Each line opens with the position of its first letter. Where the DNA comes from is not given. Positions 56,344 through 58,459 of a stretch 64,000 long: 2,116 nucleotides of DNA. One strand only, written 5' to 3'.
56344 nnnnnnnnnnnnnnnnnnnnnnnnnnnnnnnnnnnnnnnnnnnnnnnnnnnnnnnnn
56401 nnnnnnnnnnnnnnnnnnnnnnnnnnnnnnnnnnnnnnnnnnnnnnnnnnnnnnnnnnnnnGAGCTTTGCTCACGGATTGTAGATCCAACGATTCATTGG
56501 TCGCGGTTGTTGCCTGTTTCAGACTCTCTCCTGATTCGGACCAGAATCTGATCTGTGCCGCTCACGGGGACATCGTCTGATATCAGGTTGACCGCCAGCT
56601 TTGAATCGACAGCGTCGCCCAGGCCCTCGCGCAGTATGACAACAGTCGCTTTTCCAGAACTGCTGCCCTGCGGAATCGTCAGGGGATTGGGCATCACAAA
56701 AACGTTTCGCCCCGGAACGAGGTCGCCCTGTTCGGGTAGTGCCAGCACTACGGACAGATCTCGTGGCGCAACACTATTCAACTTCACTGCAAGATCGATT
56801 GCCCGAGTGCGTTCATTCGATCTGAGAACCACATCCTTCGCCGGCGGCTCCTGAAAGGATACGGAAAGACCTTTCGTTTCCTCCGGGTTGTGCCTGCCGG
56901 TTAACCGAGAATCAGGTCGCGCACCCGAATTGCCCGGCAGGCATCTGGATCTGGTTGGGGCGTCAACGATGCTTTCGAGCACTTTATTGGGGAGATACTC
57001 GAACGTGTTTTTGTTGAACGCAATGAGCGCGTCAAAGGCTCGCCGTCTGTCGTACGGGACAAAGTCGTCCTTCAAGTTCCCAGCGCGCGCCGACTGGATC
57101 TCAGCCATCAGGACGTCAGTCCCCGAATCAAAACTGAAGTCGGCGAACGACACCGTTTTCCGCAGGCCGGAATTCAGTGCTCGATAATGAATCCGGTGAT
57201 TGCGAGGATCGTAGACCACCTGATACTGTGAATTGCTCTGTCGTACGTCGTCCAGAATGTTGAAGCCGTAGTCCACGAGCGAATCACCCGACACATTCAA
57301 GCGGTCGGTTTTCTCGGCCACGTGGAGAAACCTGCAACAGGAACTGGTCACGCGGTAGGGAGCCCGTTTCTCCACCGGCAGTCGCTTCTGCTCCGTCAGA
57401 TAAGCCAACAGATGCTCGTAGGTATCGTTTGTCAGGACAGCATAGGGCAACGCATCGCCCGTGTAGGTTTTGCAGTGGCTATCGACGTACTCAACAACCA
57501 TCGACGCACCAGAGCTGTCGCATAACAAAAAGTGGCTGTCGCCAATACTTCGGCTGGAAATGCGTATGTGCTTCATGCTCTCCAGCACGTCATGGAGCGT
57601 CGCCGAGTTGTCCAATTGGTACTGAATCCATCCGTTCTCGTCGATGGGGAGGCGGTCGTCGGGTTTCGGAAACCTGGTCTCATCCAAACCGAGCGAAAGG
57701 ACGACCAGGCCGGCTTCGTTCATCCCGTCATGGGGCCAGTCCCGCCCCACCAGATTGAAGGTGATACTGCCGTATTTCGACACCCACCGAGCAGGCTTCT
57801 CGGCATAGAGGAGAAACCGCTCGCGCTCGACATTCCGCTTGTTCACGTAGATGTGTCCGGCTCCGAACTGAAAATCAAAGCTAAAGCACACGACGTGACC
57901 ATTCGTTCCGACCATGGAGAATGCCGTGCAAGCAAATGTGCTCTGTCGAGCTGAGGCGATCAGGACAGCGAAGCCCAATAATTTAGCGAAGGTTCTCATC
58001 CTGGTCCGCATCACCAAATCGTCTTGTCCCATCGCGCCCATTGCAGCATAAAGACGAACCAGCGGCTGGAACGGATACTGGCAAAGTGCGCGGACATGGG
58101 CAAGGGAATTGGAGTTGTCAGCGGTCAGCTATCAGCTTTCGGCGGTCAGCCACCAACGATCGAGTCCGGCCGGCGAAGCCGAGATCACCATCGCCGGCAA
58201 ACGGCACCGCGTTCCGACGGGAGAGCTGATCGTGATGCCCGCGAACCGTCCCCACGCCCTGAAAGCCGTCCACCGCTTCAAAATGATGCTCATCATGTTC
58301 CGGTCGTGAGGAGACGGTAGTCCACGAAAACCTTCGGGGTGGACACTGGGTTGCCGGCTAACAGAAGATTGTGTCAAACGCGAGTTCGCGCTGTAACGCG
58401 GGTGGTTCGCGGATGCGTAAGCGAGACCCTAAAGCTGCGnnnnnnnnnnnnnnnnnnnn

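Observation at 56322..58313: Diverged 142-bp direct repeat: intact cupin gene 3' end duplicated as a 5'-truncated paralog flanking an Ntn-hydrolase gene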

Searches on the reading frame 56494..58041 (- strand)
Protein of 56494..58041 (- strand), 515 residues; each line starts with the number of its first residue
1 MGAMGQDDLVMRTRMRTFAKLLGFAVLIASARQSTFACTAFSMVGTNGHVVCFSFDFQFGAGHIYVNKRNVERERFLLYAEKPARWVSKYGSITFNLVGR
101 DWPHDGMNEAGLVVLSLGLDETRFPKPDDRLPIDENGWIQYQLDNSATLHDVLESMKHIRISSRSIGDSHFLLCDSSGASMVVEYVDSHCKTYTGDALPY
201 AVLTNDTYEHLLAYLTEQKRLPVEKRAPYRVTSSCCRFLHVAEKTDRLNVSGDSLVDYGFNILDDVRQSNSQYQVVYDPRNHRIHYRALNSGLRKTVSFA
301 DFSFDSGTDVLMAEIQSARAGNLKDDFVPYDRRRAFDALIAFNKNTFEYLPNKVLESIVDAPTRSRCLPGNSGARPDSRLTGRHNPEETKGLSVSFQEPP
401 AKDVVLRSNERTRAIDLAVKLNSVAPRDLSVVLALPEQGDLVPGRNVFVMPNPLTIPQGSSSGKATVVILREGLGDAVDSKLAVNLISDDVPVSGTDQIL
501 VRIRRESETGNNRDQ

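Call 6: search_protein_families(library=pfam, proteins=[window:56494-58041:-], max_evalue=0.01)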
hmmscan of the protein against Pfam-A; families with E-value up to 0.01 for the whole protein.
window:56494-58041:- (515 aa): 1 family
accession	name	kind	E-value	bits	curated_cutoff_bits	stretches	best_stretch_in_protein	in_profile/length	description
PF02275.23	CBAH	-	1e-10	42.2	20.4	1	89-217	50-187/316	Linear amide C-N hydrolases, choloylglycine hydrolase family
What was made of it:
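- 56494..58011 (-): Cargo gene 1: secreted Ntn-hydrolase of the CBAH / penicillin-V-acylase family. The start is probably 58011 or 57999; the ORF is open up to 58041. Pfam CBAH E=1e-10 (call 6).
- Checked: The ORF between the copies, 56494-58041 on the minus strand, hits Pfam CBAH PF02275 at E=1e-10 (call 6).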

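Call 14: search_protein_families(library=padloc, proteins=[window:56494-58041:-], max_evalue=0.01)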
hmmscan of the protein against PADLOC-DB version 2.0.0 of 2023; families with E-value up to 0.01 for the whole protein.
window:56494-58041:- (515 aa): 1 family
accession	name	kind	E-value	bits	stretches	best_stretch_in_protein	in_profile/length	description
PDLC03200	Specificity_I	-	0.009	14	0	273-336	82-144/190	Type I specificity subunit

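Call 21: find_homologous_proteins(query=window:56494-57915:-, max_evalue=1e-10)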
Query window:56494-57915:- (473 aa): 1458 proteins with E <= 1e-10 among 8000 candidates; the best 120 are listed.
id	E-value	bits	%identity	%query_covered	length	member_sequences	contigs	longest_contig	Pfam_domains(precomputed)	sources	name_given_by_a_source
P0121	0.0e+0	1079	100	100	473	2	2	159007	PF02275.24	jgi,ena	-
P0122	5.9e-151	522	50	98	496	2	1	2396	PF02275.24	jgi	jgi:penicillin V acylase-like amidase (Ntn superfamily)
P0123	6.8e-148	511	50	99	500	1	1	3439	PF02275.24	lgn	-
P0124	3.1e-136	473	50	96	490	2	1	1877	PF02275.24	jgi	-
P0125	2.1e-135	470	50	97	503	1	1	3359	PF02275.24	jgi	jgi:Linear amide C-N hydrolases, choloylglycine hydrolase family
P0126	4.1e-135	469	51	97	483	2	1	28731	PF02275.24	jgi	jgi:penicillin V acylase-like amidase (Ntn superfamily)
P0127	1.3e-132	461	46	98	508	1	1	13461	PF02275.24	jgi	jgi:choloylglycine hydrolase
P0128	2.9e-132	460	47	97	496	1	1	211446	PF02275.24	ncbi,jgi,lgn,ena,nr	ncbi:MAG TPA: linear amide C-N hydrolase [Verrucomicrobiae bacterium]|nr:linear amide C-N hydrolase 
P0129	9.6e-132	458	48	97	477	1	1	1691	PF02275.24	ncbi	-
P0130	2.0e-131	457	48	97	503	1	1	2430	PF02275.24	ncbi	-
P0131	4.3e-131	456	46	97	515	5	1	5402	PF02275.24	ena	-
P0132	1.5e-125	438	45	97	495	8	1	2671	PF02275.24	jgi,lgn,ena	-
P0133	3.1e-125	437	44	97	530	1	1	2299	PF02275.24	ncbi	-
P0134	1.7e-123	431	54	75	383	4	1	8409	PF02275.24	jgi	jgi:penicillin V acylase-like amidase (Ntn superfamily)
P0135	7.3e-122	426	50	81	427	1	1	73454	PF02275.24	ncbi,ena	-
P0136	4.7e-117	410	41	97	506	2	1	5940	PF02275.24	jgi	jgi:penicillin V acylase-like amidase (Ntn superfamily)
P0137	5.6e-116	406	41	97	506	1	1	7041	PF02275.24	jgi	jgi:penicillin V acylase-like amidase (Ntn superfamily)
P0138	7.9e-116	406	42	97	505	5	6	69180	PF02275.24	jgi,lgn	-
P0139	1.4e-115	405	41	97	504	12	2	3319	PF02275.24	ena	-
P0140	1.7e-115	405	41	98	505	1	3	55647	PF02275.24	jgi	jgi:penicillin V acylase-like amidase (Ntn superfamily)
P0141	4.4e-114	400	41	97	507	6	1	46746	PF02275.24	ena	-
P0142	1.4e-110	388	43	97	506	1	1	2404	PF02275.24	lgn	-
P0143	4.5e-107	377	42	97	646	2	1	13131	PF03417.22,PF02275.24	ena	-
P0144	2.0e-98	348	56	60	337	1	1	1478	PF02275.24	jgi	-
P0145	4.8e-71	258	38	68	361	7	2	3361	PF02275.24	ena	-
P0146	1.2e-69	254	39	68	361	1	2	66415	PF02275.24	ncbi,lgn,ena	ncbi:MAG: linear amide C-N hydrolase [Paludibacter sp.]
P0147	1.6e-64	237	39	68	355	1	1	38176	PF02275.24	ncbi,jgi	ncbi:MAG: linear amide C-N hydrolase [Bacteroidota bacterium]|jgi:choloylglycine hydrolase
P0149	3.9e-61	225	40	59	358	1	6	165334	PF02275.24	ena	-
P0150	4.9e-60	222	43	58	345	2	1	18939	PF03417.22,PF02275.24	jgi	jgi:choloylglycine hydrolase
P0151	1.6e-59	220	41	59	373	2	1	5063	PF03417.22,PF02275.24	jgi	jgi:penicillin V acylase-like amidase (Ntn superfamily)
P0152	3.2e-59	219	36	68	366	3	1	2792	PF03417.22,PF02275.24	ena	-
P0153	5.8e-59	218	38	66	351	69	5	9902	PF02275.24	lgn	-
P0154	2.2e-58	216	37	66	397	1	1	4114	PF02275.24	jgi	jgi:penicillin V acylase-like amidase (Ntn superfamily)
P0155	6.8e-58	215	40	64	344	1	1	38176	PF02275.24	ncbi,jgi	ncbi:MAG: linear amide C-N hydrolase [Bacteroidota bacterium]|jgi:choloylglycine hydrolase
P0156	7.2e-58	215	38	58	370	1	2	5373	PF02275.24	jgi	-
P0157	1.2e-57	214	39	63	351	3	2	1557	PF03417.22,PF02275.24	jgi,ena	-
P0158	1.5e-57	214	37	60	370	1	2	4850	PF02275.24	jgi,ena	-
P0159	1.5e-57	214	40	65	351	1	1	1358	PF02275.24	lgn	-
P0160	2.3e-57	213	37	71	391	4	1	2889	PF02275.24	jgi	-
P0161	2.3e-57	213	38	68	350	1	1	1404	PF02275.24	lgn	-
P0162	2.5e-57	213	38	63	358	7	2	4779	PF02275.24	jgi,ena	-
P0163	3.0e-57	213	36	67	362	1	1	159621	PF02275.24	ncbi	-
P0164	3.1e-57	213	37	66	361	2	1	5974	PF03417.22,PF02275.24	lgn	-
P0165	3.4e-57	212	43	59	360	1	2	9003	PF02275.24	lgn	-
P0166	3.5e-57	212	42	59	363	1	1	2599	PF03417.22,PF02275.24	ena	-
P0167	5.6e-57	212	36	66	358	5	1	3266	PF02275.24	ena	-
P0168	7.0e-57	211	39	64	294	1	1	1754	PF02275.24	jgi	jgi:choloylglycine hydrolase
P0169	7.7e-57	211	36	67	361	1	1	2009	PF03417.22,PF02275.24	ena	-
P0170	9.6e-57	211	39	65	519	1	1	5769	PF02275.24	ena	-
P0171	9.8e-57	211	41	53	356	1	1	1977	PF02275.24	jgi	-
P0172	1.5e-56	210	38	67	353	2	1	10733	PF02275.24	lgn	-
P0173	1.5e-56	210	36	71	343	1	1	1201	PF03417.22,PF02275.24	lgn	-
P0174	1.6e-56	210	38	67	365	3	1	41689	PF02275.24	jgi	jgi:choloylglycine hydrolase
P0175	1.8e-56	210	36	66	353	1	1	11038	PF02275.24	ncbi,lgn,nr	ncbi:MAG: linear amide C-N hydrolase [Ignavibacteriales bacterium]|nr:linear amide C-N hydrolase [Ig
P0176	1.9e-56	210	40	59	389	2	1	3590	PF02275.24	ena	-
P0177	2.7e-56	209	41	61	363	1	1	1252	PF03417.22,PF02275.24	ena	-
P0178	2.9e-56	209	36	67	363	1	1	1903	PF03417.22,PF02275.24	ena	-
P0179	3.0e-56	209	38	59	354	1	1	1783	PF02275.24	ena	-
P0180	3.5e-56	209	37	69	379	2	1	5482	PF03417.22,PF02275.24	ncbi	ncbi:MAG: linear amide C-N hydrolase, partial [Pyrinomonadaceae bacterium]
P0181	3.8e-56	209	39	57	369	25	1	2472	PF03417.22,PF02275.24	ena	-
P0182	4.3e-56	209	37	63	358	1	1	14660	PF03417.22,PF02275.24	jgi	-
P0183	5.0e-56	209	35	68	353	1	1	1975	PF02275.24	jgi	jgi:choloylglycine hydrolase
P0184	5.8e-56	208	38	59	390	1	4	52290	PF02275.24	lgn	-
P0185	5.8e-56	208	38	59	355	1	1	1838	PF03417.22,PF02275.24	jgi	jgi:penicillin V acylase-like amidase (Ntn superfamily)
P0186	6.8e-56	208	36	66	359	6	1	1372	PF02275.24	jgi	-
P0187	7.8e-56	208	35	66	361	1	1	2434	PF03417.22,PF02275.24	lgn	-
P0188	1.1e-55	207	37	67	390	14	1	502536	PF03417.22,PF02275.24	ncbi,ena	-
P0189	1.3e-55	207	37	72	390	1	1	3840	PF03417.22,PF02275.24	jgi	jgi:choloylglycine hydrolase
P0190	1.3e-55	207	41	58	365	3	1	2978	PF02275.24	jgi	jgi:choloylglycine hydrolase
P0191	1.6e-55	207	40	55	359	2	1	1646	PF02275.24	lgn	-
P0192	1.7e-55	207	36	74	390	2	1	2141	PF03417.22,PF02275.24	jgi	jgi:choloylglycine hydrolase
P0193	2.6e-55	206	42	58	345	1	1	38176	PF02275.24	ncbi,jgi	ncbi:MAG: linear amide C-N hydrolase [Bacteroidota bacterium]|jgi:choloylglycine hydrolase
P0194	2.7e-55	206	37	62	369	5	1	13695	PF02275.24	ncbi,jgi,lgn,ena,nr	ncbi:MAG: linear amide C-N hydrolase [Candidatus Aminicenantes bacterium]|nr:linear amide C-N hydrol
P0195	4.2e-55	206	39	59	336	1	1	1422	PF02275.24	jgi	-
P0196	5.4e-55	205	34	66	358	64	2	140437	PF03417.22,PF02275.24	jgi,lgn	-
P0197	6.5e-55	205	37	67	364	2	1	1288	PF03417.22,PF02275.24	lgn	-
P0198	6.5e-55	205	38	70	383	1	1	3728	PF02275.24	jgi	jgi:penicillin V acylase-like amidase (Ntn superfamily)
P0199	6.7e-55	205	34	70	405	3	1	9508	PF03417.22,PF02275.24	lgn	-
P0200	7.0e-55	205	38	59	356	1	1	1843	PF02275.24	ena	-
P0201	7.9e-55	205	38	68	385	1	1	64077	PF02275.24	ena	-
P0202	8.2e-55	205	36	68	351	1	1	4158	PF03417.22,PF02275.24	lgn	-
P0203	8.5e-55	205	37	68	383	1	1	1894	PF03417.22,PF02275.24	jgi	jgi:choloylglycine hydrolase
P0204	8.6e-55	204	37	63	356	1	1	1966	PF02275.24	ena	-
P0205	9.6e-55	204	39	59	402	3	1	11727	PF02275.24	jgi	jgi:penicillin V acylase-like amidase (Ntn superfamily)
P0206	1.0e-54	204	41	58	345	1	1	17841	PF02275.24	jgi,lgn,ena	-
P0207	1.2e-54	204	40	56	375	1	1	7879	PF03417.22,PF02275.24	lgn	-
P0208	1.4e-54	204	37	72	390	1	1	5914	PF03417.22,PF02275.24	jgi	jgi:penicillin V acylase-like amidase (Ntn superfamily)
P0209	1.6e-54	204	40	59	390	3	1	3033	PF03417.22,PF02275.24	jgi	-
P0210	1.6e-54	204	39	61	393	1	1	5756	PF03417.22,PF02275.24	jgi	jgi:penicillin V acylase-like amidase (Ntn superfamily)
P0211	1.9e-54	203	40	59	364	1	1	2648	PF03417.22,PF02275.24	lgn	-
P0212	2.2e-54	203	38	67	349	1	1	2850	PF02275.24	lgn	-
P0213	2.8e-54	203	41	56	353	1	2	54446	PF02275.24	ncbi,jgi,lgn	-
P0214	2.9e-54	203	40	61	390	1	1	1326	PF03417.22,PF02275.24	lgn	-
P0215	3.2e-54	203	36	68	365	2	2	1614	PF02275.24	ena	-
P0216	3.8e-54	202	37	63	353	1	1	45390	PF02275.24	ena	-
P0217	4.0e-54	202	36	71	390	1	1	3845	PF03417.22,PF02275.24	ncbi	-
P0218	4.2e-54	202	37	66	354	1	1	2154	PF03417.22,PF02275.24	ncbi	ncbi:MAG: linear amide C-N hydrolase [Bacteroidota bacterium]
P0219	4.5e-54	202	37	67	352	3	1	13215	PF02275.24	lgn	-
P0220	4.8e-54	202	36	70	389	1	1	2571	PF03417.22,PF02275.24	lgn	-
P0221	4.8e-54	202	37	65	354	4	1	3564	PF02275.24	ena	-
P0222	5.3e-54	202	37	69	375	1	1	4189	PF03417.22,PF02275.24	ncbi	ncbi:linear amide C-N hydrolase [Acidobacteriota bacterium]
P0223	5.7e-54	202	38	68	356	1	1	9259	PF02275.24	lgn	-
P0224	5.7e-54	202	41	59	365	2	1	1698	PF02275.24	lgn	-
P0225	6.0e-54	202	36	66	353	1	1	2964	PF03417.22,PF02275.24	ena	-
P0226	6.2e-54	202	39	60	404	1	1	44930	PF02275.24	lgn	-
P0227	6.9e-54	202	37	67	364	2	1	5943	PF03417.22,PF02275.24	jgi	-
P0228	6.9e-54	202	38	63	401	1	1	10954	PF03417.22,PF02275.24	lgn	-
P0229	7.1e-54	201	37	63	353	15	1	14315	PF02275.24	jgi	-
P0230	9.5e-54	201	40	59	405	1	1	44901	PF02275.24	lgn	-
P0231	9.7e-54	201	36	73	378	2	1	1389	PF03417.22,PF02275.24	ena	-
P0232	9.8e-54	201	37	65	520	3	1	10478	PF02275.24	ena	-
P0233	1.0e-53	201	40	59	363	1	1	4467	PF03417.22,PF02275.24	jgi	-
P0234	1.0e-53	201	36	67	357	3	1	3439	PF03417.22,PF02275.24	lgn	-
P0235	1.1e-53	201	38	58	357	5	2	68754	PF03417.22,PF02275.24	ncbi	-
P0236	1.2e-53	201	37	66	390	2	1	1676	PF03417.22,PF02275.24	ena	-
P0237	1.3e-53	201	38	66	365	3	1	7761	PF02275.24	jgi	jgi:choloylglycine hydrolase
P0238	1.3e-53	201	37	67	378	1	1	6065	PF03417.22,PF02275.24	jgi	-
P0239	1.4e-53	201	37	66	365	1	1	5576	PF02275.24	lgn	-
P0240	1.6e-53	200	37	67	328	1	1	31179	PF03417.22,PF02275.24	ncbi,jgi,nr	ncbi:MAG: linear amide C-N hydrolase [Deltaproteobacteria bacterium]|nr:linear amide C-N hydrolase [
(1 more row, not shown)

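Call 22: find_encoding_contigs(protein=P0128, flank=6000, max_places=2)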
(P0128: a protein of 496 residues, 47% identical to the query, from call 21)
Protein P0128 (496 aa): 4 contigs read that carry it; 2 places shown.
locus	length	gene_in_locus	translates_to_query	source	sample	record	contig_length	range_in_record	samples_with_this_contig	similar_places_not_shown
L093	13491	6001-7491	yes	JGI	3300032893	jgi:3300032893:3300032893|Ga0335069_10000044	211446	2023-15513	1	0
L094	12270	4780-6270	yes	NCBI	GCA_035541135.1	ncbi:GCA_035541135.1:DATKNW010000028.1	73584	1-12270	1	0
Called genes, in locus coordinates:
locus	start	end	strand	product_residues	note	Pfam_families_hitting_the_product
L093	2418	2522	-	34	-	-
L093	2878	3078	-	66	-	PF00313:CSD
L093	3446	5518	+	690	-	PF22422:MGH1-like_GH, PF00754:F5_F8_type_C (weak), PF22633:F5_F8_type_C_2 (weak)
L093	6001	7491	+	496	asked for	PF02275:CBAH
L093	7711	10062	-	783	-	PF19190:BACON_2 (weak), PF13004:BACON (weak)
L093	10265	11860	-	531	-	PF13424:TPR_12, PF00515:TPR_1 (weak), PF07719:TPR_2 (weak), PF13414:TPR_11, PF13432:TPR_16 (weak), PF14559:TPR_19 (weak), PF13424:TPR_12 (weak), PF14559:TPR_19, +10 more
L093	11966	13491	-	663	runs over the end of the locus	PF13414:TPR_11, PF13424:TPR_12, PF13432:TPR_16, PF14559:TPR_19, PF13432:TPR_16, PF13414:TPR_11, PF14559:TPR_19, PF13414:TPR_11, +34 more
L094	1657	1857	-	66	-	PF00313:CSD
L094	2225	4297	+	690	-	PF22422:MGH1-like_GH, PF00754:F5_F8_type_C (weak), PF22633:F5_F8_type_C_2 (weak)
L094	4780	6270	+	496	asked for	PF02275:CBAH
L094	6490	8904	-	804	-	PF19190:BACON_2 (weak), PF13004:BACON (weak)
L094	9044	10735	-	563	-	PF00515:TPR_1 (weak), PF07719:TPR_2 (weak), PF13414:TPR_11, PF13424:TPR_12, PF13432:TPR_16 (weak), PF14559:TPR_19 (weak), PF13431:TPR_17 (weak), PF14559:TPR_19, +10 more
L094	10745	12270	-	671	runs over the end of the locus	PF13414:TPR_11, PF13424:TPR_12, PF13432:TPR_16, PF14559:TPR_19, PF13432:TPR_16, PF13414:TPR_11, PF14559:TPR_19, PF13414:TPR_11, +34 more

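Call 23: find_encoding_contigs(protein=P0126, flank=6000, max_places=2)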
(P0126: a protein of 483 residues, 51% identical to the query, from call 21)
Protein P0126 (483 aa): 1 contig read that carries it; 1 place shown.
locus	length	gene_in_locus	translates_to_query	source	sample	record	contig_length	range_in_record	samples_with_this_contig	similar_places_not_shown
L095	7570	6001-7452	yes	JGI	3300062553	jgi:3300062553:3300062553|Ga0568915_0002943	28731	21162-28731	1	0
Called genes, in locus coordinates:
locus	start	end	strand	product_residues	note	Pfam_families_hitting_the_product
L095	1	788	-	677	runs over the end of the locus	PF12439:GDE_N, PF06202:GDE_C, PF22422:MGH1-like_GH (weak)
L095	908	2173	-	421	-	PF24251:DUF7453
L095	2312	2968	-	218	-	PF01209:Ubie_methyltran, PF01135:PCMT, PF01728:FtsJ (weak), PF13489:Methyltransf_23 (weak), PF13847:Methyltransf_31, PF08241:Methyltransf_11, PF08242:Methyltransf_12, PF13649:Methyltransf_25, +2 more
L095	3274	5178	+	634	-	PF01590:GAF (faint), PF07730:HisKA_3, PF13581:HATPase_c_2 (faint), PF02518:HATPase_c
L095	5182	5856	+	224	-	PF00072:Response_reg, PF00196:GerE, PF08281:Sigma70_r4_2, PF13384:HTH_23 (faint)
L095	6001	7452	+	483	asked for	PF02275:CBAH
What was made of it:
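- On Homology-anchored insertion (Campbell-type crossover or HFIR): The nearest CBAH homologues (46-51% identical) lie in unrelated contexts (calls 21-23).
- The CBAH homologues whose context could be read (46-51% identical) are not next to cupin genes (calls 22, 23).
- Tried and rejected: The CBAH homologues lie in unrelated contexts (calls 22, 23).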

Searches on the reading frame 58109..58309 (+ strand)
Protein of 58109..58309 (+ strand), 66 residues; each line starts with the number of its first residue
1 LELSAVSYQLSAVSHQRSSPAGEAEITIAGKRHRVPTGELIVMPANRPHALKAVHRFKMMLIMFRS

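Call 6: search_protein_families(library=pfam, proteins=[window:58109-58309:+], max_evalue=0.01)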
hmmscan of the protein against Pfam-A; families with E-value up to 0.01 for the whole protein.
window:58109-58309:+ (66 aa): 2 families
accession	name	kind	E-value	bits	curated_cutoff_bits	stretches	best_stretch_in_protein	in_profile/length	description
PF07883.17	Cupin_2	-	1e-06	28.7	27.2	1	22-61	27-66/70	Cupin domain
PF02311.25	AraC_binding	-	0.00032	20.9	21.1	1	21-61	31-73/135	AraC-like ligand binding domain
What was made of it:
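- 58172..58311 (+): Repeat copy 2: a 5'-truncated cupin relic (codons 71-115 plus the stop), interpreted as a pseudogene fragment. It matches only the second half of the Cupin_2 model, positions 27-66 of 70 (call 6).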

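Call 43: find_encoding_contigs(protein=window:58109-58309:+, flank=4000, max_places=10)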
Protein window:58109-58309:+ (66 aa): no gene with exactly this product is on record in the collection.
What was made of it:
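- No gene with exactly this 66-aa product is on record in the collection (call 43).
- Tried and rejected: No gene with exactly the 66-aa product is on record (call 43).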
